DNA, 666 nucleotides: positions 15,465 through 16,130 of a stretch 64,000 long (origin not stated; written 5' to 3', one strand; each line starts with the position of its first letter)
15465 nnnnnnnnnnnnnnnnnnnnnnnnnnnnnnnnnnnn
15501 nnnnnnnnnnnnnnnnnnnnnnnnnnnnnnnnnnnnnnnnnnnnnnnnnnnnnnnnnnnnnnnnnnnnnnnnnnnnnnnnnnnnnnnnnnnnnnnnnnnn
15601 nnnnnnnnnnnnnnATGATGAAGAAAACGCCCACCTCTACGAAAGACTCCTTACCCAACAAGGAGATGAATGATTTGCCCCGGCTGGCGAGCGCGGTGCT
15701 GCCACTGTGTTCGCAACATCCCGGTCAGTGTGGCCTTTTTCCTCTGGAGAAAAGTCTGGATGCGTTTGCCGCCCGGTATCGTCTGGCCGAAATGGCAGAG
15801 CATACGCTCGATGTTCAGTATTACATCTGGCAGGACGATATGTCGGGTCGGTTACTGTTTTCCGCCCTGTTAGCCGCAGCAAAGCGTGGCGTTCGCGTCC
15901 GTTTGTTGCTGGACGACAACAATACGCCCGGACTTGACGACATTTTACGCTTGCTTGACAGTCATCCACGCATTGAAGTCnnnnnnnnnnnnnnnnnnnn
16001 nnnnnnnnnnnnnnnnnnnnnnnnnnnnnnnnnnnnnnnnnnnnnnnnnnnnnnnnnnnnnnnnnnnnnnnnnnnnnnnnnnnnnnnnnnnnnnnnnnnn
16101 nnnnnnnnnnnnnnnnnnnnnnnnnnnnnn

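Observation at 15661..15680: Start-codon ambiguity and gene overlap at the ymdB / clsC junction; several non-ATG starts in the window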

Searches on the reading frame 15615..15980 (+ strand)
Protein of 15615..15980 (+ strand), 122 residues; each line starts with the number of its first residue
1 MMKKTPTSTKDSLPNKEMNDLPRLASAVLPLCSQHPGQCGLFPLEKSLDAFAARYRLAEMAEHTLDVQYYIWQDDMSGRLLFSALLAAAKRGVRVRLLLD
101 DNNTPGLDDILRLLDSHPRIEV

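Call 52: find_homologous_proteins(query=window:15615-15980:+, max_evalue=1e-10)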
Query window:15615-15980:+ (122 aa): 360 proteins with E <= 1e-10 among 425 candidates; the best 120 are listed.
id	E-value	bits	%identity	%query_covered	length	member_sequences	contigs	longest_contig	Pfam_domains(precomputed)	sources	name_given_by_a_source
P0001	2.2e-74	265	100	100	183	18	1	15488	PF13091.13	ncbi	-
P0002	1.5e-72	259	98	100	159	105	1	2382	PF13091.13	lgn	-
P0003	6.0e-70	251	100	94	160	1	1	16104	PF13091.13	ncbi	-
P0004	5.7e-67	241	96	93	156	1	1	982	PF13091.13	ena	-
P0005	1.6e-65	236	99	90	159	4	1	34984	PF13091.13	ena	-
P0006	2.8e-64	232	90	98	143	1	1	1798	PF09492.17,PF13091.13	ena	-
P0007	7.1e-64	231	89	99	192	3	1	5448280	PF13091.13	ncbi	-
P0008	7.2e-64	231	89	99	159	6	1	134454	PF13091.13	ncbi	-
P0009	2.7e-63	229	91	100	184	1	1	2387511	PF13091.13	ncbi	-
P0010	3.8e-62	225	100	86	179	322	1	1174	PF13091.13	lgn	-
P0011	1.4e-61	224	100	84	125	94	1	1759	PF13091.13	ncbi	-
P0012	5.4e-60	219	99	84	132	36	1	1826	PF13091.13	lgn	-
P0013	1.0e-59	218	99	84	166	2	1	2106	PF13091.13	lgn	-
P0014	1.2e-59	217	99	84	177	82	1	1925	PF13091.13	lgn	-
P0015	1.2e-59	217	99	84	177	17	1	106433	PF13091.13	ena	-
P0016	1.8e-59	217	90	84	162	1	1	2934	PF13091.13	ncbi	-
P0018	1.0e-55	205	94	84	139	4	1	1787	PF13091.13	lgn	-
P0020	1.9e-52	194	75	100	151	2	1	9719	PF13091.13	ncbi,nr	ncbi:phospholipase D family protein, partial [Pluralibacter sp. S54_ASV_43]|nr:phospholipase D famil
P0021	2.0e-52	194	96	78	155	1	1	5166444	PF13091.13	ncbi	-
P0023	6.9e-48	180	84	84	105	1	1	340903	PF13091.13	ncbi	-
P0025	3.3e-47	177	72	99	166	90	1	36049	PF13091.13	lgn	-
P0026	4.1e-47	177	79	86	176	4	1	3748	PF13091.13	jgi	-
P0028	2.6e-46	174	72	96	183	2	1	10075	PF13091.13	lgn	-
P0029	5.0e-45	170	76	84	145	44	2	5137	PF13091.13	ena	-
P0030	5.5e-45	170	76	86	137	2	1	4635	PF13091.13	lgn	-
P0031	7.3e-45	170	77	84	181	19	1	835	PF13091.13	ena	-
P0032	3.8e-44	167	93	71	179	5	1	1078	PF13091.13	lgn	-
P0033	4.9e-44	167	76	84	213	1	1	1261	PF13091.13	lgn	-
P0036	1.4e-42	162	91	71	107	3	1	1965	PF13091.13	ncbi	-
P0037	2.1e-41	159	82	74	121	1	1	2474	PF13091.13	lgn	-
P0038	3.7e-40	155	65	98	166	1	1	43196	PF13091.13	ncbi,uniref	ncbi:phospholipase D-like domain-containing protein, partial [Enterobacter sp. R1(2018)]|uniref:phos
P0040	1.4e-39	153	90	64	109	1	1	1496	-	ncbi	-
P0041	1.0e-38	150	75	82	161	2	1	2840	PF13091.13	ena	-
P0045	1.0e-35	140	68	84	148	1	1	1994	PF13091.13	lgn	-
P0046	2.8e-35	139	68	82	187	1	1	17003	PF13091.13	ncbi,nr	ncbi:MAG TPA: hypothetical protein DEA84_13245, partial [Erwinia persicina]|nr:hypothetical protein 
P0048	3.6e-35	139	67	82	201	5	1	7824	PF13091.13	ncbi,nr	ncbi:MAG: phospholipase D-like domain-containing protein, partial [Hafnia alvei]|nr:phospholipase D-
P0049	3.8e-35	138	68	81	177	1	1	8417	PF13091.13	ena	-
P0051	6.4e-35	138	62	81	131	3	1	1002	PF13091.13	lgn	-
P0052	1.4e-34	137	66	87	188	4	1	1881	PF13091.13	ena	-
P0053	1.9e-34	136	65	81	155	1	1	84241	PF13091.13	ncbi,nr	ncbi:hypothetical protein F3I50_10080 [Pantoea sp. M_5]|nr:hypothetical protein F3I50_10080 [Pantoea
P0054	3.2e-34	135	62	87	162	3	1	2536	PF13091.13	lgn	-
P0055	3.3e-34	135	67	82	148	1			PF13091.13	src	-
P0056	4.3e-34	135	80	71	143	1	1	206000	PF13091.13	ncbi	-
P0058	1.2e-33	134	100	54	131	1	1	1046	PF13091.13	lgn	-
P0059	1.6e-33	133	67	82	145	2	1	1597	PF13091.13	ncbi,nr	ncbi:MAG: phospholipase D-like domain-containing protein, partial [Mixta calida]|nr:phospholipase D-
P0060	2.9e-33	132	74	80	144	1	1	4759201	PF13091.13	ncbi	ncbi:phospholipase D-like domain-containing protein [Escherichia coli]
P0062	5.7e-33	131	63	85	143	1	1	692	PF13091.13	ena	-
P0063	1.4e-32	130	66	82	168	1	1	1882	PF13091.13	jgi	-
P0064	1.5e-32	130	62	90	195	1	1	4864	PF13091.13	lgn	-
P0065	1.9e-32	130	84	62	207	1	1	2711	PF13091.13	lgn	-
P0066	5.9e-32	128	66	82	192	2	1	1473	PF13091.13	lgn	-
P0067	9.1e-32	128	100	52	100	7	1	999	PF13091.13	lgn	-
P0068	9.1e-32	128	65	82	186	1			PF13091.13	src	-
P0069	1.1e-31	127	66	82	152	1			PF13091.13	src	-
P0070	1.2e-31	127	65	82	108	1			PF13091.13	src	-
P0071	1.6e-31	127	66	83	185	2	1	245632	PF13091.13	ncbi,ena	-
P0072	4.2e-31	125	64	82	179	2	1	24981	PF13091.13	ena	-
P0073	5.1e-31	125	62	81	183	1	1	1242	PF13091.13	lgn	-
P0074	5.2e-31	125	63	81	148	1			PF13091.13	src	-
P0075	5.7e-31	125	65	83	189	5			PF13091.13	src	-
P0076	7.0e-31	125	78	66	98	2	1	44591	PF13091.13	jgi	jgi:putative cardiolipin synthase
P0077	8.2e-31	124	65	82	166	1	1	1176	PF13091.13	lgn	-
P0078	2.6e-30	123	62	83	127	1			PF13091.13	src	-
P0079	3.0e-30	123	62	82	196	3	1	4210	PF13091.13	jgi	jgi:putative cardiolipin synthase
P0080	3.3e-30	123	65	82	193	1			PF13091.13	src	-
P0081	5.6e-30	122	64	82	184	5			PF13091.13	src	-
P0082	6.3e-30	122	60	87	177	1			PF13091.13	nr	nr:beta-glucosidase [Candidatus Pantoea persica]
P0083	6.5e-30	122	64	82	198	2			PF13091.13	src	-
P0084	8.9e-30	121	53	98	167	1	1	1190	PF13091.13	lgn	-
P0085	1.1e-29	121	60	81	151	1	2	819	PF13091.13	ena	-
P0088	1.4e-29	121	63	82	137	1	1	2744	PF13091.13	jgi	jgi:putative cardiolipin synthase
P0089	2.2e-29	120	63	82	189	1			PF13091.13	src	-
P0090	2.9e-29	119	61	80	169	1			PF13091.13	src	-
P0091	3.1e-29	119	61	82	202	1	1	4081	PF13091.13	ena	-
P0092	4.0e-29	119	63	82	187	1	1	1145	PF13091.13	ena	-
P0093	4.4e-29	119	61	82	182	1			PF13091.13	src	-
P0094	4.9e-29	119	62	82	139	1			PF13091.13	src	-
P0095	5.1e-29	119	60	79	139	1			PF13091.13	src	-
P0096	6.0e-29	118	63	82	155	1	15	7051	PF13091.13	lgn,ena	-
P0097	7.0e-29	118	66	76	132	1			PF13091.13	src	-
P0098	9.1e-29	118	63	79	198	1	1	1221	PF13091.13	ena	-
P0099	1.1e-28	118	61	82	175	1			PF13091.13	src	-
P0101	1.1e-28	118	59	84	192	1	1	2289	PF13091.13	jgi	-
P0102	1.2e-28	117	55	90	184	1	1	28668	PF13091.13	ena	-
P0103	1.3e-28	117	56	93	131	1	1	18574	PF13091.13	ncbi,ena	-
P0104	1.5e-28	117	58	85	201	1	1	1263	PF13091.13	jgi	jgi:putative cardiolipin synthase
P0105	2.6e-28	116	62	82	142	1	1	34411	PF13091.13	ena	-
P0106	2.7e-28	116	61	84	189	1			PF13091.13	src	-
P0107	3.5e-28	116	60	87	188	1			PF13091.13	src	-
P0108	4.2e-28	116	59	81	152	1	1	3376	PF13091.13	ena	-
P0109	4.6e-28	116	63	82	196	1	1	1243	PF13091.13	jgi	-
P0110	4.7e-28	116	62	82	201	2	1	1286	PF13091.13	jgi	-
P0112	6.7e-28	115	58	81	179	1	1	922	PF13091.13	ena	-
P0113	7.0e-28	115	58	86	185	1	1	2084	PF13091.13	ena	-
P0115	1.4e-27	114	61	81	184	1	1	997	PF13091.13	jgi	jgi:putative cardiolipin synthase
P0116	2.0e-27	114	57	94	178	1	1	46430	PF13091.13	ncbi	ncbi:MAG: phospholipase D-like domain-containing protein, partial [Pseudomonadota bacterium]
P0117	2.0e-27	114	60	82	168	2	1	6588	PF13091.13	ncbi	-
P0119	3.8e-27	113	60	81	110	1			PF13091.13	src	-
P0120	4.2e-27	112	61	74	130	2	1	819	PF13091.13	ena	-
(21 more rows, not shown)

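Call 54: find_encoding_contigs(protein=P0026, flank=1200, max_places=3)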
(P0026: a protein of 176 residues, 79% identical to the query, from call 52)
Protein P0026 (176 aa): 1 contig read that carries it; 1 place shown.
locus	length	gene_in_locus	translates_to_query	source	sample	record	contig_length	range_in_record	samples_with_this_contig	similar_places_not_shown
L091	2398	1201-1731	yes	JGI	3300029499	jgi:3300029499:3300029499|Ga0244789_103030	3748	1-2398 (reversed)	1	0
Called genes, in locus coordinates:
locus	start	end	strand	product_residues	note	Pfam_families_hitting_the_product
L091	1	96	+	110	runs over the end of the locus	PF10610:Tafi-CsgC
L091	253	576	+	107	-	PF27184:YmdA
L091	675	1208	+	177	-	PF01661:Macro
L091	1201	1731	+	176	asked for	PF13091:PLDc_2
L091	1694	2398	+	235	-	?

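Call 55: find_encoding_contigs(protein=P0020, flank=1200, max_places=2)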
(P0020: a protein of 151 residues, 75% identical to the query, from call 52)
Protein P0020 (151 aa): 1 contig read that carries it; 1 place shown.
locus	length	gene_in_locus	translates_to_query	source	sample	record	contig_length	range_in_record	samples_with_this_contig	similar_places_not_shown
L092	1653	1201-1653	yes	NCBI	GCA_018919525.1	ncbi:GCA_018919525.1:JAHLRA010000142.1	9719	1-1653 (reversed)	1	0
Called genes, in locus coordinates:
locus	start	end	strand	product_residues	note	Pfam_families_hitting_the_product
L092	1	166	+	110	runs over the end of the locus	PF10610:Tafi-CsgC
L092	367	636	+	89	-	PF27184:YmdA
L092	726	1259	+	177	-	PF01661:Macro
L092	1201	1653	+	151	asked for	PF13091:PLDc_2 (weak)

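Call 56: find_encoding_contigs(protein=P0025, flank=1200, max_places=2)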
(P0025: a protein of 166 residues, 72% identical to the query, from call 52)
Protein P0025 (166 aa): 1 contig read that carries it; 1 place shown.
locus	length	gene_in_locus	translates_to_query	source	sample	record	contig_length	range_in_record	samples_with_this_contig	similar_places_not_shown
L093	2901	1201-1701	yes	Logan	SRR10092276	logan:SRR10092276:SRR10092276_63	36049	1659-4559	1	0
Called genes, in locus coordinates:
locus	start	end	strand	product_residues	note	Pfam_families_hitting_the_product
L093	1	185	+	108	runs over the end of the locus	PF10610:Tafi-CsgC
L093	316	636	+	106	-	PF27184:YmdA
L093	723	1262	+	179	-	PF01661:Macro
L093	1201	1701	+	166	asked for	PF13091:PLDc_2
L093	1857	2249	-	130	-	PF08765:Mor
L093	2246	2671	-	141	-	PF06252:GemA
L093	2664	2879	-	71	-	-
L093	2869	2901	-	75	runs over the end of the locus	-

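Call 82: find_encoding_contigs(protein=P0040, flank=600, max_places=4)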
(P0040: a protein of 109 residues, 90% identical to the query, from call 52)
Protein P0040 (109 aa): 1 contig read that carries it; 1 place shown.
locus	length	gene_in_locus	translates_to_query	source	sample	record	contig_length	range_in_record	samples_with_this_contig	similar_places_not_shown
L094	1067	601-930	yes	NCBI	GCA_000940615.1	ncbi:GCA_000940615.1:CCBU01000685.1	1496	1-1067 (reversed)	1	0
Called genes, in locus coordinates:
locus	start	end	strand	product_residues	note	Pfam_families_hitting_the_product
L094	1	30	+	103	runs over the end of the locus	PF27184:YmdA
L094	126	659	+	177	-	PF01661:Macro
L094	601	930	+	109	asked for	-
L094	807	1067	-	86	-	?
